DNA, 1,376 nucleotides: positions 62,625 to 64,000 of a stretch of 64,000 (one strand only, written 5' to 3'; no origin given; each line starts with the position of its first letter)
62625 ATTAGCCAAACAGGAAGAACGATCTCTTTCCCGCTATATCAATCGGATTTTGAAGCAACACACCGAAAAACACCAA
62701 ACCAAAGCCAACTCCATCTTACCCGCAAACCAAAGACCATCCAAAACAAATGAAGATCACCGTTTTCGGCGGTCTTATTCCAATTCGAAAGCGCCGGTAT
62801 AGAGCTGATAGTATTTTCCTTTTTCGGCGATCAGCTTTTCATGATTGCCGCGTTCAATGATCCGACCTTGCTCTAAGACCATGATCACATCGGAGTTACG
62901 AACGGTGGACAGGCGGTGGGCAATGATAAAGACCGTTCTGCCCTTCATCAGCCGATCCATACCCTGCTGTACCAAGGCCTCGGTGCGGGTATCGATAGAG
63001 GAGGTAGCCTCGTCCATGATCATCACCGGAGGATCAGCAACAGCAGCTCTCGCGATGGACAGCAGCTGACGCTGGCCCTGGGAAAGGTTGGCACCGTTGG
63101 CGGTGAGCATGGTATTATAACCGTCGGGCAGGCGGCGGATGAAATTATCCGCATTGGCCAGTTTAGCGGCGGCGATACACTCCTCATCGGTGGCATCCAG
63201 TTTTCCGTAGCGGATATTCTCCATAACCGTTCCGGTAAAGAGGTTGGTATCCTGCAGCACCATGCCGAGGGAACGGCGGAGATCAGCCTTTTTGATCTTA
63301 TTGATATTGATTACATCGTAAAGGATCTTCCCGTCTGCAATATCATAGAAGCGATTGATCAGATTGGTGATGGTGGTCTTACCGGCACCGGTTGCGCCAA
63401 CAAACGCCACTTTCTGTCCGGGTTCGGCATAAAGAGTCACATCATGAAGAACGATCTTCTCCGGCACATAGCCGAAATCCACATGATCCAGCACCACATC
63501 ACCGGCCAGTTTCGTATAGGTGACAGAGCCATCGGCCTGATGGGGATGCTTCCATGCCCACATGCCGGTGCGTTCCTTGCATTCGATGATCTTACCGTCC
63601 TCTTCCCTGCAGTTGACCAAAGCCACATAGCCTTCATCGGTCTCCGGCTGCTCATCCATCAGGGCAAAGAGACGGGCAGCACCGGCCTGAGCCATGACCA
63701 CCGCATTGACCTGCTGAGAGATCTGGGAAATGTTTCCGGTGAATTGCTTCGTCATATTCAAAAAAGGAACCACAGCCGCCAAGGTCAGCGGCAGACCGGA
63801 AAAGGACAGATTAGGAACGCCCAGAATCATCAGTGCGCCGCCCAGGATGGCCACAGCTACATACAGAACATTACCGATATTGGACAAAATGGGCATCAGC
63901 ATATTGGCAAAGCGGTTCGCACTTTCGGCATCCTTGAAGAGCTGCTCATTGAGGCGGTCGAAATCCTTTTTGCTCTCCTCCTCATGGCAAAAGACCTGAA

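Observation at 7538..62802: Five paralogous mini XRE-HTH / tiny-partner divergent cassettes scattered among housekeeping operons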

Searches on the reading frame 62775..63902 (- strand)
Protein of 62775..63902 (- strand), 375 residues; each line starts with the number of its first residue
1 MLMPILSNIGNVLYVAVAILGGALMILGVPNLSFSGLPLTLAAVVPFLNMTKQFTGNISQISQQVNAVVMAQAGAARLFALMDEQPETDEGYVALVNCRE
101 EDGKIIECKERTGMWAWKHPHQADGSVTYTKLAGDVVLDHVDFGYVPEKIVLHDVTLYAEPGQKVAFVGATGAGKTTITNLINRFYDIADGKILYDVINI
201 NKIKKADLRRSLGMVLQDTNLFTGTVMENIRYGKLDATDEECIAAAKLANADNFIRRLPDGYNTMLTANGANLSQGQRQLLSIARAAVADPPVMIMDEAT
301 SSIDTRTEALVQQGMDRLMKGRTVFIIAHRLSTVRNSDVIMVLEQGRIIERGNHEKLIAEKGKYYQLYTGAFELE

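Call 26: search_protein_families(library=ncbifam, proteins=[window:62775-63902:-], max_evalue=0.00001)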
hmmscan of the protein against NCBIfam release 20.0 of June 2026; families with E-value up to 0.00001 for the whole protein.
window:62775-63902:- (375 aa): 176 families (the best 25 are shown)
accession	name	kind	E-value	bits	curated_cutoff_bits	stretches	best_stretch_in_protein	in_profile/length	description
NF045513.1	HepA_fam_ABC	equivalog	6.2e-90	302.4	725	1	121-368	359-606/610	heterocyst formation ABC transporter subunit HepA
NF010178.0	PRK13657.1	equivalog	2.4e-88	297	733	1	124-369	323-568/588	glucan ABC transporter ATP-binding protein/ permease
NF052233.1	CphA_assoc_ABC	equivalog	5.1e-88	296.3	880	1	127-370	500-742/766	cyanophycin metabolism-associated ABC transporter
TIGR02203.1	MsbA_lipidA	equivalog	1.3e-86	291.4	602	1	120-369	316-567/572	lipid A export permease/ATP-binding protein MsbA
TIGR02204.1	MsbA_rel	hypoth_equivalog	2.3e-86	290.7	780.4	1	130-367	332-571/576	ABC transporter, permease/ATP-binding protein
TIGR01846.1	type_I_sec_HlyB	subfamily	7e-79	265.9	725.55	1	123-369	443-690/694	type I secretion system permease/ATPase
TIGR03796.1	NHLM_micro_ABC1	equivalog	3e-76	257.1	853.3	1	26-367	394-708/710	NHLP family bacteriocin export ABC transporter peptidase/permease/ATPase subunit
TIGR01192.1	chvA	subfamily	1.9e-75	254.6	585.4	1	130-368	329-567/585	glucan export ABC transporter ATP-binding protein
NF008381.0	PRK11176.1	equivalog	2.7e-75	253.9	867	1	122-369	328-577/582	lipid A ABC transporter ATP-binding protein/permease MsbA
TIGR00958.1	3a01208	subfamily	8.1e-74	249.2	874.6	1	122-367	465-710/711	antigen peptide transporter 2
TIGR03797.1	NHLM_micro_ABC2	equivalog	5.4e-73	246.6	709.4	1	119-368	435-682/686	NHLP bacteriocin export ABC transporter permease/ATPase subunit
TIGR03375.1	type_I_sec_LssB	subfamily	2e-69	234.6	693.1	1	124-360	454-691/696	type I secretion system permease/ATPase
NF000475.1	tet_ABC_46_B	exception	2.4e-67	227.8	1250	1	118-367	321-570/578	tetracycline efflux ABC transporter Tet(46) subunit B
NF008056.1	PRK10790.1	equivalog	9.5e-62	209.3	746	1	120-369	325-573/584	SmdB family multidrug efflux ABC transporter permease/ATP-binding protein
NF008055.0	PRK10789.1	equivalog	9.1e-59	199.4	845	1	120-369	319-569/590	SmdA family multidrug ABC transporter permease/ATP-binding protein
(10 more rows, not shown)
